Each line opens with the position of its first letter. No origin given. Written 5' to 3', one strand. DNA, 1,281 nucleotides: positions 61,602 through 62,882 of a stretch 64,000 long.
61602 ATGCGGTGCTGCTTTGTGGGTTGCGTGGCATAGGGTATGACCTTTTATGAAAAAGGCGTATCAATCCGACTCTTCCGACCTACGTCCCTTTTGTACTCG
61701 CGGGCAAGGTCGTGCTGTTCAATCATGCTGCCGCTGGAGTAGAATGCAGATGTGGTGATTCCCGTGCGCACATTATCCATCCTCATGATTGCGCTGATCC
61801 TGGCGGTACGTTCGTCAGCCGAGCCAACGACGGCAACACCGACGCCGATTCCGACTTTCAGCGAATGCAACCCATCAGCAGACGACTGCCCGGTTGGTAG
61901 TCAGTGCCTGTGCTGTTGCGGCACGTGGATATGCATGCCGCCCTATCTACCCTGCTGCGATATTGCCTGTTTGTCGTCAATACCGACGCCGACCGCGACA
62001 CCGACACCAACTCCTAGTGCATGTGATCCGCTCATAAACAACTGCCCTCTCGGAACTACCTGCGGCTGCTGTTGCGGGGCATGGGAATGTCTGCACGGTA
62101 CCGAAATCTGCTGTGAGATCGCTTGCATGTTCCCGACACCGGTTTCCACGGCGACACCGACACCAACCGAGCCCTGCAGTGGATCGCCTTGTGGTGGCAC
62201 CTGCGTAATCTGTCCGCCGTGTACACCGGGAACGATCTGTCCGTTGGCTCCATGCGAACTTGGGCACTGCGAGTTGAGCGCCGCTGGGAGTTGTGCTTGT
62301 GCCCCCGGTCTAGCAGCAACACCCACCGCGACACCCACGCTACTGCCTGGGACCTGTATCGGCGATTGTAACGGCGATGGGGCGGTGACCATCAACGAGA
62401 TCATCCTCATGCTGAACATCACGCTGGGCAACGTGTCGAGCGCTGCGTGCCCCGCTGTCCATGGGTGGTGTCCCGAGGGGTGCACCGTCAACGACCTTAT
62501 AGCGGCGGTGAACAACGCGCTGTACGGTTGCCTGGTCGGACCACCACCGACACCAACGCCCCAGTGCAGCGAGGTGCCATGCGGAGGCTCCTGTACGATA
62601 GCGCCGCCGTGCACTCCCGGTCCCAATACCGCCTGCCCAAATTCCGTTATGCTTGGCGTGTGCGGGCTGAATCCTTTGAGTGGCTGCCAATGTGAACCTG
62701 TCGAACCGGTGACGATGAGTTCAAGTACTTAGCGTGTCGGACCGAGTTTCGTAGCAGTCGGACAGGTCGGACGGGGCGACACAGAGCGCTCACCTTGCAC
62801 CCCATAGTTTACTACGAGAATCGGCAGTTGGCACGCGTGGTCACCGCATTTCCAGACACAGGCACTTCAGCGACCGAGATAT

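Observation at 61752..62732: Modular secreted protein with unusual C-C-C-G cysteine clusters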

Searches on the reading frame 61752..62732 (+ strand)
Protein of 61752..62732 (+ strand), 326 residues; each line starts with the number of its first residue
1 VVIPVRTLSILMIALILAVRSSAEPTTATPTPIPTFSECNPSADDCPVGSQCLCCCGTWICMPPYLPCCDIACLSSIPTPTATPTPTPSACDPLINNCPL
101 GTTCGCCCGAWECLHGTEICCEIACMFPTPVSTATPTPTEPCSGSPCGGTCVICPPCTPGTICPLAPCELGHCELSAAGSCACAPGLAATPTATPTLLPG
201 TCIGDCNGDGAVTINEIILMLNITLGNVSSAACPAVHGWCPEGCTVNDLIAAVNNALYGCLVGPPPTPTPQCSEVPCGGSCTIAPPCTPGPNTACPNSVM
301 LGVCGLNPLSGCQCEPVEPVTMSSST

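Call 5: search_protein_families(library=pfam, proteins=[window:61752-62732:+], max_evalue=1)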
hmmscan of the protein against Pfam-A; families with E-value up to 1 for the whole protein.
window:61752-62732:+ (326 aa): 0 families

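Call 6: search_solved_structures(query=window:61752-62732:+, max_evalue=10, show_alignments=2)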
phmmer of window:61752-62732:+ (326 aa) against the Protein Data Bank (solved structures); distinct sequences matched with E-value up to 10: 8.
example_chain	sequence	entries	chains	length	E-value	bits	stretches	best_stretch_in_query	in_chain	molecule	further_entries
5nrk_B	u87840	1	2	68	0.12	14.8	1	204-230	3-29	DocCel5: Type I dockerin repeat domain from A. cellulolyticus family 5 endoglucanase WP_01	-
5nrm_B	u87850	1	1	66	0.25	13.7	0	203-229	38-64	DocCel5: Type I dockerin repeat domain from A. cellulolyticus family 5 endoglucanase WP_01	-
1yoc_A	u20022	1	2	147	0.87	11.9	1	221-253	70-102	hypothetical protein PA1835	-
4uyq_B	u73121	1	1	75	1.1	11.6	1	203-242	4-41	Cellulosomal scaffoldin adaptor protein B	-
4uyp_B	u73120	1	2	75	2.9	10.2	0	200-228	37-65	Cellulosomal scaffoldin adaptor protein B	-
6kg9_A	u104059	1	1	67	3.3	10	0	200-230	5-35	And cellulose-binding endoglucanase family 9 CelL ortholog dockerin domain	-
6kge_D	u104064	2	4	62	4.4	9.6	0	200-230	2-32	And cellulose-binding endoglucanase family 9 CelL ortholog dockerin domain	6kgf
6kgc_B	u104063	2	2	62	4.8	9.5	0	200-231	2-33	And cellulose-binding endoglucanase family 9 CelL ortholog dockerin domain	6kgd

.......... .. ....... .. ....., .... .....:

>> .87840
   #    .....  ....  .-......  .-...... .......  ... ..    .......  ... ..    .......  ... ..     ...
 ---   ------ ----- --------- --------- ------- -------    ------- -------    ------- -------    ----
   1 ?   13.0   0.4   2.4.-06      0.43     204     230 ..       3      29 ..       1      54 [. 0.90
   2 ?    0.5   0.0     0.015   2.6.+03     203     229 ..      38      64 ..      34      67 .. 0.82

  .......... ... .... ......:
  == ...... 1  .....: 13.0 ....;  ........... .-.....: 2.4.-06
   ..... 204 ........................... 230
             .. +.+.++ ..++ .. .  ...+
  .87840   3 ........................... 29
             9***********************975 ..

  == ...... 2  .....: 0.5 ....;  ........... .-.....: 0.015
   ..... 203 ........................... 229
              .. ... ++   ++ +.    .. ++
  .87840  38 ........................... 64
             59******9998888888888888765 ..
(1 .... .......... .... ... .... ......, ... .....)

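Call 8: search_protein_families(library=ncbifam, proteins=[window:61752-62732:+], max_evalue=1)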
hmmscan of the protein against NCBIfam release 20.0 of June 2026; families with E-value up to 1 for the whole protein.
window:61752-62732:+ (326 aa): 0 families

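Call 9: find_homologous_proteins(query=window:61752-62732:+, max_evalue=0.001)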
Query window:61752-62732:+ (326 aa): 91 proteins with E <= 0.001 among 8000 candidates.
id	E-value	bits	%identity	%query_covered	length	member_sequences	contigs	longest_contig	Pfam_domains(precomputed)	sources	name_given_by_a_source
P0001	7.1e-167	573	100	81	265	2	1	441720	-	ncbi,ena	-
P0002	4.9e-84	301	50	87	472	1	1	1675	-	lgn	-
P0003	1.7e-71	259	63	25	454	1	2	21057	-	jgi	jgi:hypothetical protein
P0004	7.8e-68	247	45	74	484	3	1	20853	-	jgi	jgi:hypothetical protein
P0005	2.6e-66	242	43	71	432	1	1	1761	-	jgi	jgi:hypothetical protein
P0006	9.1e-52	195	59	38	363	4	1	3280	-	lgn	-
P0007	4.5e-48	182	41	96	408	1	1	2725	-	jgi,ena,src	-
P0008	2.0e-45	174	47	80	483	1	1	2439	-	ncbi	-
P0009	4.3e-45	173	55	28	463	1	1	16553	-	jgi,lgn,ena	-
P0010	5.7e-45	172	74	12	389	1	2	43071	-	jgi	jgi:hypothetical protein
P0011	1.8e-41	161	40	77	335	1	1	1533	-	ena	-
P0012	1.7e-40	158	37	74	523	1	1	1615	-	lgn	-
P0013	2.3e-39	154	38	79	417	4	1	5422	-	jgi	-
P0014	1.9e-37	147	47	54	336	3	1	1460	-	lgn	-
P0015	2.1e-37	147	34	52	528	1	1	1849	-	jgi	jgi:hypothetical protein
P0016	8.6e-37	145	69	15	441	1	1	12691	-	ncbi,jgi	jgi:hypothetical protein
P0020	9.7e-33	132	60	36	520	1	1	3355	-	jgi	jgi:hypothetical protein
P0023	1.1e-26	112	39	58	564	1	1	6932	-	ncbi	-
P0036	5.9e-14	70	46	21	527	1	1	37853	PF13405.13,PF00404.25,PF00963.25,PF00036.39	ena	-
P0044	1.1e-9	56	52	21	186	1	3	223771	PF00404.25,PF13202.13,PF00036.39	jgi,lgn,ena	jgi:hypothetical protein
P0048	1.9e-9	55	47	18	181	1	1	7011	PF13948.12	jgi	jgi:cysteine-rich repeat protein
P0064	3.2e-7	48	46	18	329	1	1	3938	PF00404.25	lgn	-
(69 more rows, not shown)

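Call 11: find_encoding_contigs(protein=P0001, flank=10000, max_places=3)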
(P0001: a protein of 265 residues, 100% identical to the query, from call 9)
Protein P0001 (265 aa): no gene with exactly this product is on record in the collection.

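Call 12: list_cluster_members(proteins=[P0001, P0008, P0016, P0023])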
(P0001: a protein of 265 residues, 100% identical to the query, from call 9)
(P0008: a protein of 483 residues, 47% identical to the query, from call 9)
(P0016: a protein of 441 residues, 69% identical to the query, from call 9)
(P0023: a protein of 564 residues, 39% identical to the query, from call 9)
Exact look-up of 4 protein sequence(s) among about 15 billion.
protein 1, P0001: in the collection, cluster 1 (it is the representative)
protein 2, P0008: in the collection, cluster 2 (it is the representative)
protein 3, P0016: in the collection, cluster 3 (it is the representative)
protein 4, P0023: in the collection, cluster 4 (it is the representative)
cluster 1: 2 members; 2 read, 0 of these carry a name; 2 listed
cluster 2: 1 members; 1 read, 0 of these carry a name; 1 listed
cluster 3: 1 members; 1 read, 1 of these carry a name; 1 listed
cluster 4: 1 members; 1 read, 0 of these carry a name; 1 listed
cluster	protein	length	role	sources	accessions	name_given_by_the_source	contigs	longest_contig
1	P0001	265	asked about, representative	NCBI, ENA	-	-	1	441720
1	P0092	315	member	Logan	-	-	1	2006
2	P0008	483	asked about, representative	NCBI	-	-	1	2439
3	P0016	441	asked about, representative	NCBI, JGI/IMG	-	hypothetical protein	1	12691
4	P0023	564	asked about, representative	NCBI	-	-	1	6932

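Call 24: find_related_loci(query=A1, collection=genome_contigs, flank=10000)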
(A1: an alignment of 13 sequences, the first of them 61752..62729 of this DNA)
Query A1 (326 aa) in genome_contigs; peptide patterns used: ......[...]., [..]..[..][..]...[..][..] (x = any residue, [..] = any of these).
395 stretches matched a pattern; 3 encode a relative of the query (tblastn E <= 1e-3); 3 distinct loci.
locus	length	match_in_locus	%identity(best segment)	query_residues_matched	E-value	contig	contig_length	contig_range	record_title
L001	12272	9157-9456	69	25-306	1e-17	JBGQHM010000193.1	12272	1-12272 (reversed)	MAG: Candidatus Binatia bacterium isolate OBJ2_061818_070_72 k141_115341_length_12272_cov_11.8340, whole genome shotgun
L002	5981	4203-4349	63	37-84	5e-14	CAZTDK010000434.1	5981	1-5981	MAG TPA_asm: uncultured Candidatus Binatia bacterium isolate binchicken_co54_374 genome assembly, contig: NODE_24779_len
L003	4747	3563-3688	67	33-73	6e-12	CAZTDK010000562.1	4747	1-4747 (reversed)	MAG TPA_asm: uncultured Candidatus Binatia bacterium isolate binchicken_co54_374 genome assembly, contig: NODE_34748_len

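Call 39: search_protein_families(library=pfam, proteins=[L001:7882-8856:+, L003:958-2145:-, P0020, P0002, L002:3516-5960:+, L003:2618-4585:+, P0006, L001:5399-7087:-, L001:7054-7983:-], max_evalue=0.1)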
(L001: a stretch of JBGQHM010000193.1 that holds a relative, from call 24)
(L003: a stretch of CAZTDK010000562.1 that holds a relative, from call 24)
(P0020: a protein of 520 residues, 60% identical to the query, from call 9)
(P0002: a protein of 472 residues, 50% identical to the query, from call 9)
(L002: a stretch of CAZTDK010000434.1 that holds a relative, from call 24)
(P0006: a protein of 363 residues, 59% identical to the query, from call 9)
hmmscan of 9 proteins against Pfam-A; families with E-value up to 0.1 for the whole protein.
L001:7882-8856:+ (324 aa): 1 family
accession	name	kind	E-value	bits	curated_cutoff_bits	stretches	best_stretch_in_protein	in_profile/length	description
PF00963.24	Cohesin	-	0.012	16.3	24.1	1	175-320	3-139/139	Cohesin domain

L003:958-2145:- (395 aa): 7 families
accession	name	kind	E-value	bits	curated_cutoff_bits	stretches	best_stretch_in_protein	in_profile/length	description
PF00963.24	Cohesin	-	3e-08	34.4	24.1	1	178-218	2-43/139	Cohesin domain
PF00036.39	EF-hand_1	-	6.2e-06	25.8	25.4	1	364-384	5-25/29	EF hand domain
PF10633.15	NPCBM_assoc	-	3.2e-05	24.5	24.4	0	277-304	46-73/78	NPCBM-associated, NEW3 domain of alpha-galactosidase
PF13202.12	EF-hand_5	-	8.9e-05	22.2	25.9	1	367-381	7-21/25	EF hand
PF13405.12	EF-hand_6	-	0.0033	17.5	25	0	365-384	6-25/30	EF-hand domain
PF00404.24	Dockerin_1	-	0.043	14.4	22.9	1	336-377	2-45/57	Dockerin type I domain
PF13499.12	EF-hand_7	-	0.064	14.1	30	0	368-387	11-30/67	EF-hand domain pair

P0020 (520 aa): 0 families

P0002 (472 aa): 2 families
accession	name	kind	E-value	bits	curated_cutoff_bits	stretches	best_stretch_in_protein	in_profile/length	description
PF00036.39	EF-hand_1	-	0.018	15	25.4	1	293-310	10-27/29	EF hand domain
PF13202.12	EF-hand_5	-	0.063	13.2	25.9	0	293-304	9-20/25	EF hand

L002:3516-5960:+ (814 aa): 0 families

L003:2618-4585:+ (655 aa): 0 families

P0006 (363 aa): 0 families

L001:5399-7087:- (562 aa): 1 family
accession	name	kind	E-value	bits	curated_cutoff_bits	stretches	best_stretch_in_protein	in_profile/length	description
PF19410.4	DUF5980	-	0.0055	17.5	27.1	0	64-103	47-87/97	Family of unknown function (DUF5980)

L001:7054-7983:- (309 aa): 2 families
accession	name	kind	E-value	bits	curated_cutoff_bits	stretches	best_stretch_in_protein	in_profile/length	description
PF13948.11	DUF4215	-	0.00015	22.4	27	1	110-136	21-46/47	Domain of unknown function (DUF4215)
PF00036.39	EF-hand_1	-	0.022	14.7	25.4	1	277-294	10-27/29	EF hand domain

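Call 42: predict_structure(alignment_id=A1)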
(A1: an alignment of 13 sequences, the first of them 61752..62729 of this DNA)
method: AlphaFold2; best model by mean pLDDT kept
length: 326 residues; sequences in the alignment: 13
mean_pLDDT: 54.0   pTM: 0.25
mean pLDDT of the five models: 54.0, 53.1, 52.9, 48.7, 46.9
residues with pLDDT >= 90: 0; 70-90: 60; 50-70: 134; < 50: 132
segments of 3 or more residues with pLDDT < 50: 1-9, 14-36, 74-88, 128-141, 143-146, 156-168, 186-199, 262-270, 285-296, 318-326
pLDDT, mean of each block of 10 residues (from residue 1): 43 47 32 49 68 71 60 44 39 65 67 67 50 35 48 46 42 55 46 35 73 79 79 67 71 70 39 52 47 46 57 53 34
secondary structure, 60 per line:
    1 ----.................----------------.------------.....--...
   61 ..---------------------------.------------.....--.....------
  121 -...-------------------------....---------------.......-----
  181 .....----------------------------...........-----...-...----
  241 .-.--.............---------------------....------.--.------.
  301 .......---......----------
elements in order: H5-21 E51-55 E58-62 E103-107 E110-114 E150-153 E169-175 E181-185 H214-224 H246-258 E280-283 E300-307 E311-316

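Call 47: fold_search(model_id=the predicted structure, library=pdb)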
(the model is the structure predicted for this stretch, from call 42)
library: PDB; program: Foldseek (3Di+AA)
matches with E <= 10: 20; with E <= 0.001: 0
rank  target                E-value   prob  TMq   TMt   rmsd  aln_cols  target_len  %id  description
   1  4fl4_G                3.3e-01  0.84  0.14  0.56   3.6        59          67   22  Scaffoldin conformation and dynamics revealed by a ternary complex from the Clostridium thermocellum cellulosome (released 2012-06-27)
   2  4fl4_A                4.9e-01  0.60  0.13  0.50   4.5        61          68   23  Scaffoldin conformation and dynamics revealed by a ternary complex from the Clostridium thermocellum cellulosome (released 2012-06-27)
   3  8x39_B                6.7e-01  0.54  0.13  0.28   4.1        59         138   27  Crystal structure of cellulosomal double-dockerin module of Clo1313_0689 from Clostridium thermocellum (released 2024-04-03)
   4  8x39_A                1.5e+00  0.38  0.14  0.30   4.2        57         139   23  Crystal structure of cellulosomal double-dockerin module of Clo1313_0689 from Clostridium thermocellum (released 2024-04-03)
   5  8tas_E                3.3e+00  0.03  0.10  0.07   8.0        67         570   19  PRC2 monomer bound to nucleosome (released 2024-09-25)
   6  6cp8_A                3.7e+00  0.05  0.10  0.18  15.1        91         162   10  Contact-dependent growth inhibition toxin-immunity protein complex from from E. coli 3006 (released 2019-03-13)
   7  6vek_A                4.0e+00  0.02  0.11  0.11  20.3       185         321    8  Contact-dependent growth inhibition toxin-immunity protein complex from from E. coli 3006, full-length (released 2021-01-27)
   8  2mte_MODEL_1_A        4.5e+00  0.15  0.14  0.53   4.2        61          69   18  Solution structure of Doc48S (released 2014-10-15)
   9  3o9m_A                5.1e+00  0.03  0.08  0.05  10.0        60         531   13  Co-crystallization studies of full length recombinant BChE with cocaine offers insights into cocaine detoxification (released 2011-04-13)
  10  3nhi                  5.8e+00  0.02  0.07  0.08  11.2        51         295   18  Crystal structure of the AnSt-D7L1-leukotriene C4 complex (released 2010-12-29)
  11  3ts5_B                6.2e+00  0.03  0.09  0.16  11.2        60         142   25  Crystal Structure of a Light Chain Domain of Scallop Smooth Muscle Myosin (released 2011-11-23)
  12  2l55_MODEL_1_A        6.6e+00  0.04  0.06  0.19   5.8        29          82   14  Solution structure of the C-terminal domain of SilB from Cupriavidus metallidurans (released 2011-02-23)
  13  3hug_H                6.6e+00  0.04  0.08  0.29   8.0        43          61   16  Crystal structure of Mycobacterium tuberculosis anti-sigma factor RslA in complex with -35 promoter binding domain of  (released 2010-03-02)
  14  3hug_J                7.0e+00  0.04  0.09  0.32   8.6        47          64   15  Crystal structure of Mycobacterium tuberculosis anti-sigma factor RslA in complex with -35 promoter binding domain of  (released 2010-03-02)
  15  7kbb_D                7.0e+00  0.01  0.07  0.12  12.2        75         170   16  Cryo-EM structure of the HCMV pentamer bound by Fabs 2-18 and 8I21 (released 2021-08-11)
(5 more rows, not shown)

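Call 66: find_encoding_contigs(protein=P0010, flank=10000, max_places=2)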
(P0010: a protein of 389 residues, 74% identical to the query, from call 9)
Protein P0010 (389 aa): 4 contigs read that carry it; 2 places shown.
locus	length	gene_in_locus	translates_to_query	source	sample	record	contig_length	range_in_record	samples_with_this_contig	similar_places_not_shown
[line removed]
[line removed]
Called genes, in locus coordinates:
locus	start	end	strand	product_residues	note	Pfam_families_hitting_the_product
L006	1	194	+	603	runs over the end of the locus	-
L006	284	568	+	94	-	-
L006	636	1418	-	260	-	PF04116:FA_hydroxylase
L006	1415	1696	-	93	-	-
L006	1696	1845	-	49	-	-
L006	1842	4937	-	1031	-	PF00873:ACR_tran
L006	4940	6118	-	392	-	PF25973:BSH_CzcB, PF25893:HH_CzcB, PF25954:Beta-barrel_RND_2, PF25975:CzcB_C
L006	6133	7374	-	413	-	PF02321:OEP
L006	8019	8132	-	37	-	-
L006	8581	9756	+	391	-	PF03283:PAE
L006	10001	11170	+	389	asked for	-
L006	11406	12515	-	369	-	PF00296:Bac_luciferase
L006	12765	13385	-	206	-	PF01209:Ubie_methyltran, PF13489:Methyltransf_23, PF08704:GCD14 (weak), PF01135:PCMT (weak), PF13847:Methyltransf_31, PF08241:Methyltransf_11, PF08242:Methyltransf_12, PF13649:Methyltransf_25, +1 more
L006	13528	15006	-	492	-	-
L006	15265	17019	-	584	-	PF00211:Guanylate_cyc, PF07719:TPR_2 (faint)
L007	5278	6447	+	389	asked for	-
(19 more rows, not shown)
